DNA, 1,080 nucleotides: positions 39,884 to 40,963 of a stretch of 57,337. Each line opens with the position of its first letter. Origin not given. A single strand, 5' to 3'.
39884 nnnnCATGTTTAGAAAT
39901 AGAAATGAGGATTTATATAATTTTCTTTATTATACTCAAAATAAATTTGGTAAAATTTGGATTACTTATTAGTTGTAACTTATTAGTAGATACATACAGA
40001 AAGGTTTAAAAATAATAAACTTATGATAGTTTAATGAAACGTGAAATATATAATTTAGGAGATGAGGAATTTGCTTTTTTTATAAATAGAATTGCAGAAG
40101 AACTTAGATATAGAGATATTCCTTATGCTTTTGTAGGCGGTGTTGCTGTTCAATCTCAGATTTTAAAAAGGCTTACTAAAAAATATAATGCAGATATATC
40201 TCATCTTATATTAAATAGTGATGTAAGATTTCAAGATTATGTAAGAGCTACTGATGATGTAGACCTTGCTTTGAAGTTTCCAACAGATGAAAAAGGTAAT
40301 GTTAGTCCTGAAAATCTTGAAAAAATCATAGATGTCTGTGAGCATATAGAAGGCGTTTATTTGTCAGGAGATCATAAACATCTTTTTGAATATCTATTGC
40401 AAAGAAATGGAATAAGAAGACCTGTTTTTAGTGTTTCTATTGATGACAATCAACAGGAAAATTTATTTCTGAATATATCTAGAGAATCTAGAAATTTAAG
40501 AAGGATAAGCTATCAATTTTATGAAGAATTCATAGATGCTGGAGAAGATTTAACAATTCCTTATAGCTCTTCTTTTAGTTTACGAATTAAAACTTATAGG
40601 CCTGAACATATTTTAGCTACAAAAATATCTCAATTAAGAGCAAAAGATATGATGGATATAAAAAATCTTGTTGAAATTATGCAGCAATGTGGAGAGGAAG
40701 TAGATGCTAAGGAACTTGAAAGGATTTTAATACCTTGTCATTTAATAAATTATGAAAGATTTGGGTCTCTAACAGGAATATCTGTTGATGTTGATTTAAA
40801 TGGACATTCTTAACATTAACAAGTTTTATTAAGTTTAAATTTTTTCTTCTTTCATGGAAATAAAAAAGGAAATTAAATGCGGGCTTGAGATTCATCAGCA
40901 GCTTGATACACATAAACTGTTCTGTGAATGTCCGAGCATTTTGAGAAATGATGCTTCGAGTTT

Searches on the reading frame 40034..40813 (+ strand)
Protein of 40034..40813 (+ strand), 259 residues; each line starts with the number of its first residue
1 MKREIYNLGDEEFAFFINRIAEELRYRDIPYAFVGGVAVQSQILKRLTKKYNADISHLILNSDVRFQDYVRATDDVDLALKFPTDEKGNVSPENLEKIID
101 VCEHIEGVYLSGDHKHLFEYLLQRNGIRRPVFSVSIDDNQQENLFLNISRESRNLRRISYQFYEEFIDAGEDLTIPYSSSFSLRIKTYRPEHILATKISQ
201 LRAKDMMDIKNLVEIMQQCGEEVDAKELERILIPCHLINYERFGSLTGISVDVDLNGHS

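Call 70: search_protein_families(library=pfam, proteins=[window:40034-40813:+], max_evalue=0.0001)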
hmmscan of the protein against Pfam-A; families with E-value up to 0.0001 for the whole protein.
window:40034-40813:+ (259 aa): 1 family
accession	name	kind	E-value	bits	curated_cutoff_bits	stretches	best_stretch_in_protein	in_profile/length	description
PF08843.17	AbiEii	-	5.6e-05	23.6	22.5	1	68-227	29-177/238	Nucleotidyl transferase AbiEii toxin, Type IV TA system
